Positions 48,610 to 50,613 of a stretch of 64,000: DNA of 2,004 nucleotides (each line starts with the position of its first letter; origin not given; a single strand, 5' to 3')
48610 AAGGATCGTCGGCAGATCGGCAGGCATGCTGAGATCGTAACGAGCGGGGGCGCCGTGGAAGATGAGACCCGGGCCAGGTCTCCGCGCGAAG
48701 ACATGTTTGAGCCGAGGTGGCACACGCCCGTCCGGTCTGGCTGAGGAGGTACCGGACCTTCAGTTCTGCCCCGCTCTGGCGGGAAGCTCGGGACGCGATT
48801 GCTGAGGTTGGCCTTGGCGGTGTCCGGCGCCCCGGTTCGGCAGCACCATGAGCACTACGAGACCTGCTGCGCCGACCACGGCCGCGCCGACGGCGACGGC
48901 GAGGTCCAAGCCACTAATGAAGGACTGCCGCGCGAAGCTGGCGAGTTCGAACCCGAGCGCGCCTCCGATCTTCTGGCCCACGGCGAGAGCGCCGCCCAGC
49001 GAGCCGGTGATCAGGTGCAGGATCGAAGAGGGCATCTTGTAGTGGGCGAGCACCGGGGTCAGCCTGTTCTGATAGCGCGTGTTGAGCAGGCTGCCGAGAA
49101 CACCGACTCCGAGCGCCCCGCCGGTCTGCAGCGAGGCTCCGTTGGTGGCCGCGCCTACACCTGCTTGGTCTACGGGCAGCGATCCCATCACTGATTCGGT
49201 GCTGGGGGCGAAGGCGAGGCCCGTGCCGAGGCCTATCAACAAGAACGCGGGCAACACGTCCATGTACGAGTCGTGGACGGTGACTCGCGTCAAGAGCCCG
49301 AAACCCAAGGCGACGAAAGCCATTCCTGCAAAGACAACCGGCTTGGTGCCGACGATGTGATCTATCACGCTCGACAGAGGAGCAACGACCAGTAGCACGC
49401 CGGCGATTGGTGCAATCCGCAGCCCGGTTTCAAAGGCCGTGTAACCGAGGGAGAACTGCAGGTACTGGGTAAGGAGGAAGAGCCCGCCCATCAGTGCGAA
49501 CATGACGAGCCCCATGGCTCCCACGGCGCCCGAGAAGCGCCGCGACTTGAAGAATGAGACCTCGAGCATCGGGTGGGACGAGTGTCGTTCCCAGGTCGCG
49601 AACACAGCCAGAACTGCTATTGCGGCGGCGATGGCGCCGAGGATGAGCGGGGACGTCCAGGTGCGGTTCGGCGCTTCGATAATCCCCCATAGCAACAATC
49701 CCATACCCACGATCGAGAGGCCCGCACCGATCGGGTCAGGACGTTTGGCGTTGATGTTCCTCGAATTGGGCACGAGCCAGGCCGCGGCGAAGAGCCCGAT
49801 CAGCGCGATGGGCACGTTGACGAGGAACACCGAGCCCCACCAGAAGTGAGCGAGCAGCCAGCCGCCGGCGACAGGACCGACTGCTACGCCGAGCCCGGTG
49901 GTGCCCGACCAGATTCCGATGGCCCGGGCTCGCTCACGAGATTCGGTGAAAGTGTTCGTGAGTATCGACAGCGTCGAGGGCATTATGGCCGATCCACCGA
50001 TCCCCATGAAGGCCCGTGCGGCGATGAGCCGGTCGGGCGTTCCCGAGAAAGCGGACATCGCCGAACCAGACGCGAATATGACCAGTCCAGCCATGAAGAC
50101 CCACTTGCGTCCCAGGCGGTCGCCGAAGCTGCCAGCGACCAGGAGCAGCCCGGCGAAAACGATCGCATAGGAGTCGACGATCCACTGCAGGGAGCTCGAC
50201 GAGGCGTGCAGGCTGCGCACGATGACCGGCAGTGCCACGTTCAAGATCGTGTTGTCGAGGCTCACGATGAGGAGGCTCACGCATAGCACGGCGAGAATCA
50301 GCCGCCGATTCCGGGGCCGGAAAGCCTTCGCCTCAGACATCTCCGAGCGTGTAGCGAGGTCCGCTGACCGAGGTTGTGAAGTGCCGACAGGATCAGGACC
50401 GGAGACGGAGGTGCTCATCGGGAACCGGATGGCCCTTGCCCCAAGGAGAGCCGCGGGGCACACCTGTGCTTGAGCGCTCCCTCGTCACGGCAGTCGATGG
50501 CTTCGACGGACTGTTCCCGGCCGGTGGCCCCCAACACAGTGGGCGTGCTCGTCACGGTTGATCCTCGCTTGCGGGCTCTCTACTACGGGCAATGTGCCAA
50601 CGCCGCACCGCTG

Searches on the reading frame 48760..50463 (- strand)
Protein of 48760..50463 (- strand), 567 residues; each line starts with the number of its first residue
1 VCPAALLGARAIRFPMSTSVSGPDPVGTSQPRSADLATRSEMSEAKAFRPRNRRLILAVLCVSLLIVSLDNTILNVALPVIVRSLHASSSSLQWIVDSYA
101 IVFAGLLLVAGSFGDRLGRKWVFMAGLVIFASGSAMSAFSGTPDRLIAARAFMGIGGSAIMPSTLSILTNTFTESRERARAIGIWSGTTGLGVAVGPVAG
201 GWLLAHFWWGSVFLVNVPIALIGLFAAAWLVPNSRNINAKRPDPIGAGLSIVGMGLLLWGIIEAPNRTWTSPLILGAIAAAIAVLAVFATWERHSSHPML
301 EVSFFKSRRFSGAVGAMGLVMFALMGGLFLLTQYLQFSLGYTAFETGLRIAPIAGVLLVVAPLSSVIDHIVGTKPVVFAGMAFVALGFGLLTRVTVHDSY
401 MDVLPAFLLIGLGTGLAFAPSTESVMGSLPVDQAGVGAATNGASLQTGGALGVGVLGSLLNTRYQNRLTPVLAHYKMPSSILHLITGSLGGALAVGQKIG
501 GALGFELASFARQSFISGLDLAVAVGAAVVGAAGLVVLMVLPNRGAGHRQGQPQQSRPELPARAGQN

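Call 49: search_protein_families(library=pfam, proteins=[window:48760-50463:-], max_evalue=0.0001)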
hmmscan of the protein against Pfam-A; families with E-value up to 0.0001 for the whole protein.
window:48760-50463:- (567 aa): 2 families
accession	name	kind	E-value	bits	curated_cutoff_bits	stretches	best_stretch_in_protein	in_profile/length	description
PF07690.21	MFS_1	-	1.9e-48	165.6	33.4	1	60-452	1-346/347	Major Facilitator Superfamily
PF00083.30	Sugar_tr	-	5.4e-06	26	22.3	1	81-234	37-194/452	Sugar (and other) transporter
